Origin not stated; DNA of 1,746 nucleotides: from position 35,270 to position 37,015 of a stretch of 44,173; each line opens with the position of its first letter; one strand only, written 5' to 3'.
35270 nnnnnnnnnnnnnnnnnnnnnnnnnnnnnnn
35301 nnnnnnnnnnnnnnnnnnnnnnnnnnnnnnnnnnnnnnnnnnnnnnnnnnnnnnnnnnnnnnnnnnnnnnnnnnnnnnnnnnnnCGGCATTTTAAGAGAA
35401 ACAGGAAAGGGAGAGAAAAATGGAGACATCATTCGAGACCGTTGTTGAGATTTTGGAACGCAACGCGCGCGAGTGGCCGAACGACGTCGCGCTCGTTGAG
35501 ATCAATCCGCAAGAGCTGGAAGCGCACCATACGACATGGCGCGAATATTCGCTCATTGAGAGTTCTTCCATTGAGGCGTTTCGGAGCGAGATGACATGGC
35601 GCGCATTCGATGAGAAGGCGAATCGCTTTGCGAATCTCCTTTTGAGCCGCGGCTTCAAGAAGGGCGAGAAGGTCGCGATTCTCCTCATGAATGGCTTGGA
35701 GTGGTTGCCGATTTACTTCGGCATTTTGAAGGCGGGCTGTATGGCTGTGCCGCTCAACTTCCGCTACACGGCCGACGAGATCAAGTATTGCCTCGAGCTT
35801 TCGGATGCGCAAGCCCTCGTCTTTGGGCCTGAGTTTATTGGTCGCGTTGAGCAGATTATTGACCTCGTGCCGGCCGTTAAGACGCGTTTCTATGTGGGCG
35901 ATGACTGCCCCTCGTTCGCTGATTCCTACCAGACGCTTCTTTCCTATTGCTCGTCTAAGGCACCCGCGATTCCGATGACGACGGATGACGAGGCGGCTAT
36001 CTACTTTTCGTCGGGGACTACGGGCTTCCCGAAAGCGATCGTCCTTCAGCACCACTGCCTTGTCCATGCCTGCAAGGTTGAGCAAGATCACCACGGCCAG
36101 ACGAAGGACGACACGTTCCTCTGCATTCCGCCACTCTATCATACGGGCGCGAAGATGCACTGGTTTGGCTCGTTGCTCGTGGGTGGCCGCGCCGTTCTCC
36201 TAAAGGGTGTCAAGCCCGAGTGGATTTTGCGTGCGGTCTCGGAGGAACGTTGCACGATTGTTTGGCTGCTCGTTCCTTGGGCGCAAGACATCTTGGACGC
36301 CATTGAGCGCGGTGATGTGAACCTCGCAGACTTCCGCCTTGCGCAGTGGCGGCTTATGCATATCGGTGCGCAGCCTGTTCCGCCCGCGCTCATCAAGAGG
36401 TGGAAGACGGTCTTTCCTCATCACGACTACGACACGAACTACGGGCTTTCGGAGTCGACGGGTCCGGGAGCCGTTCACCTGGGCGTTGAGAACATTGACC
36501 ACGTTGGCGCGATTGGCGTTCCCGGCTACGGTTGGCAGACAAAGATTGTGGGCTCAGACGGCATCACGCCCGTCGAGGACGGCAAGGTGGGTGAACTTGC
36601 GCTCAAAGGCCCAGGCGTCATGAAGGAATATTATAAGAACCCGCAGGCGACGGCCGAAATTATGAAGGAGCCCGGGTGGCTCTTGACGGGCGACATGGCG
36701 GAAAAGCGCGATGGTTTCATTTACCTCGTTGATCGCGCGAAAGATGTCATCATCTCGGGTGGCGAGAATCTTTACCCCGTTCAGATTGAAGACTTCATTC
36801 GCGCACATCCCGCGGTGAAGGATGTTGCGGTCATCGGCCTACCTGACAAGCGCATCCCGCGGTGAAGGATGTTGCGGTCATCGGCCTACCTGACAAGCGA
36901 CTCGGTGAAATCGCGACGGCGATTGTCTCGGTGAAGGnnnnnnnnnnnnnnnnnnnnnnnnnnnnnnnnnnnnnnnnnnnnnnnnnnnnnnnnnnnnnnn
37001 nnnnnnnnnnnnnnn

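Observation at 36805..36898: Perfect 47-bp tandem duplication frameshifts an AMP-dependent ligase just before its A10 catalytic lysine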

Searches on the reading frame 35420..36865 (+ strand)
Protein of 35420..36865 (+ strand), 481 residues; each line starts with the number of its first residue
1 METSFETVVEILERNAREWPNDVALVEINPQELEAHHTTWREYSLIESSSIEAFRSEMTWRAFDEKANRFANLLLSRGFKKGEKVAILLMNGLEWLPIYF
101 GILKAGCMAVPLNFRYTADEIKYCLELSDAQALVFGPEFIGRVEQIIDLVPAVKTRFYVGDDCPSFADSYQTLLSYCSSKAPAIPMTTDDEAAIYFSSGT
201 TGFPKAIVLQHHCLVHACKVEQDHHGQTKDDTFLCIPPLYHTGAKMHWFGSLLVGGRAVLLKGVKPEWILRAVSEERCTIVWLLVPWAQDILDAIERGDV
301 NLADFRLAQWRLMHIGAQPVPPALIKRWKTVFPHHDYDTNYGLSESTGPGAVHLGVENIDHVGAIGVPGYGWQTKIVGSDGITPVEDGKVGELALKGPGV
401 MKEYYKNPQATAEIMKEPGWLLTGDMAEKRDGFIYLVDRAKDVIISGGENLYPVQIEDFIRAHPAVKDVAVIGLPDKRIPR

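Call 6: find_encoding_contigs(protein=window:35420-36865:+, flank=10000, max_places=10)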
Protein window:35420-36865:+ (481 aa): no gene with exactly this product is on record in the collection.
